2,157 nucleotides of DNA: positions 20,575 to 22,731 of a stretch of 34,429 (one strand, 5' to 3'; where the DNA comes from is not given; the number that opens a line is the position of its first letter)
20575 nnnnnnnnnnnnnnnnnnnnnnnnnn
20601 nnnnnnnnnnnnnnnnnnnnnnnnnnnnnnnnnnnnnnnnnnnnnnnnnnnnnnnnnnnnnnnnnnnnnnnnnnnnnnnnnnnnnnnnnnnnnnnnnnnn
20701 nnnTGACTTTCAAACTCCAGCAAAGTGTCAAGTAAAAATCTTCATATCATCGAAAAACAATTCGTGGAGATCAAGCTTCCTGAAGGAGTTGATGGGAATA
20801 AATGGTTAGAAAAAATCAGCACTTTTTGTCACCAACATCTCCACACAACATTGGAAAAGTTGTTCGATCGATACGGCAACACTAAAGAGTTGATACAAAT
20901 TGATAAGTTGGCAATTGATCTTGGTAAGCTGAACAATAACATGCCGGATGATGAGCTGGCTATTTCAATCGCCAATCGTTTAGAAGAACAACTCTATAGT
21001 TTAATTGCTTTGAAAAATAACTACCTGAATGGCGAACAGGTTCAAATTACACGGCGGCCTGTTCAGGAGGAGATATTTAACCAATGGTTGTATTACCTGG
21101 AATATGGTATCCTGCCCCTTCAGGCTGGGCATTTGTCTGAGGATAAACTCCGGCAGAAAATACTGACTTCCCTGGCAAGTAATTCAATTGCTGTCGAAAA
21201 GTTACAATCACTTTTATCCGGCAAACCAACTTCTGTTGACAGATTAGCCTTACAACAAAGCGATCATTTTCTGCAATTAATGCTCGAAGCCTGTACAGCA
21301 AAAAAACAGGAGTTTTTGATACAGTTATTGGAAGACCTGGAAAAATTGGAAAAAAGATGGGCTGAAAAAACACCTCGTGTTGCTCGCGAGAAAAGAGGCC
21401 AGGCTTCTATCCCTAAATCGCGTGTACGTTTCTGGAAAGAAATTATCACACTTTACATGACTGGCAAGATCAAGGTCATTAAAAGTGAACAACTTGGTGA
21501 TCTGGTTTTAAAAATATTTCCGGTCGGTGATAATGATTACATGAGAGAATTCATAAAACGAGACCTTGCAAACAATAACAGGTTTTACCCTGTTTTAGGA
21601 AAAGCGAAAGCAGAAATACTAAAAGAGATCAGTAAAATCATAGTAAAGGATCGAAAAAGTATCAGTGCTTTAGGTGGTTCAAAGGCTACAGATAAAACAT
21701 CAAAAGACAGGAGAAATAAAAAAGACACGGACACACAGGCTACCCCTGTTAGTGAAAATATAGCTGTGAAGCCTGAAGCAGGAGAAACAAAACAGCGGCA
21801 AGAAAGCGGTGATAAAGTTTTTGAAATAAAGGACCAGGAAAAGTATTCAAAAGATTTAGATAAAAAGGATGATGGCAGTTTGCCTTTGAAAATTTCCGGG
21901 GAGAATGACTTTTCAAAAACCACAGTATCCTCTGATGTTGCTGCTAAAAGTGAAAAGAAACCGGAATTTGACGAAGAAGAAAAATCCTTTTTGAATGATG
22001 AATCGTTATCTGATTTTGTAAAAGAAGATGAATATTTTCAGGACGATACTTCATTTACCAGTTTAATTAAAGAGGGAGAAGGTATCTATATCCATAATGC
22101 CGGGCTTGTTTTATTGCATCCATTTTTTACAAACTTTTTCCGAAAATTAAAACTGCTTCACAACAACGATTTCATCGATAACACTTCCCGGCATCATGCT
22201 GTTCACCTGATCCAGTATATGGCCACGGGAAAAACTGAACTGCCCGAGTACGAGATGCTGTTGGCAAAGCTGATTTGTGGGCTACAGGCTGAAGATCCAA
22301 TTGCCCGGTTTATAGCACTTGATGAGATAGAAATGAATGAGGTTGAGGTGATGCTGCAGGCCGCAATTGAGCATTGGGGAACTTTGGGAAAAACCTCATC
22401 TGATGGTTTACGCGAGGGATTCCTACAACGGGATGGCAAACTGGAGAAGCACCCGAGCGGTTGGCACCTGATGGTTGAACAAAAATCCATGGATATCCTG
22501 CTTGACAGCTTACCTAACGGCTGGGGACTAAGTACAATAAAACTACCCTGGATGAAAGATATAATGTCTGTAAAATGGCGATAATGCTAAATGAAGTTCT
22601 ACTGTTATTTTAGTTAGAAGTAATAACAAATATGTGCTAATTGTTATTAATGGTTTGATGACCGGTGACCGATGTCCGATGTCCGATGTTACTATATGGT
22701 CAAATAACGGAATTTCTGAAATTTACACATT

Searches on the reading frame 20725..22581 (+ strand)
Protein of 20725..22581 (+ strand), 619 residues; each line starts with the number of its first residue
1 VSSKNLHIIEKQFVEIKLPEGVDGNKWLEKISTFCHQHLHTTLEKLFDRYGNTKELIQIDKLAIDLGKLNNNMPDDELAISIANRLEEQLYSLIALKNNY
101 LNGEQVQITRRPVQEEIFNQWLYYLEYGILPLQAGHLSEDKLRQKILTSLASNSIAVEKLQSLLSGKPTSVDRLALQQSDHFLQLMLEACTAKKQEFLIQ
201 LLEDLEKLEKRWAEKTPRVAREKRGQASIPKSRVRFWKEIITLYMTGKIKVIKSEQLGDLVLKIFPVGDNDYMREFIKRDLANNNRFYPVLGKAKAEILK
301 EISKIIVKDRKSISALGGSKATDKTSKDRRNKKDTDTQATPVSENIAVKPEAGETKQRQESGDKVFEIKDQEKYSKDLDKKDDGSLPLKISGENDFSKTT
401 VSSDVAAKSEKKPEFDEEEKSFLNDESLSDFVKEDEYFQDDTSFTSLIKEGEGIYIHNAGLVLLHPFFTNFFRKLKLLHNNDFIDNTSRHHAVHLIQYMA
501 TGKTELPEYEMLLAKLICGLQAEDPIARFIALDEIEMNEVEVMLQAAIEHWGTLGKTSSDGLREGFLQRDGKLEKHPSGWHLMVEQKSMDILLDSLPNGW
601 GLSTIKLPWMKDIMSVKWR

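Call 5: search_protein_families(library=pfam, proteins=[window:20725-22581:+], max_evalue=0.01)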
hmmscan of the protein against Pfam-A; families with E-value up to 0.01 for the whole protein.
window:20725-22581:+ (619 aa): 1 family
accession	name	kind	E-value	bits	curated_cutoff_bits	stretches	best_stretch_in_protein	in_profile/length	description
PF19268.4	CIS_TMP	-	2.2e-108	364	27.8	1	7-618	2-463/463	Contractile injection system tape measure protein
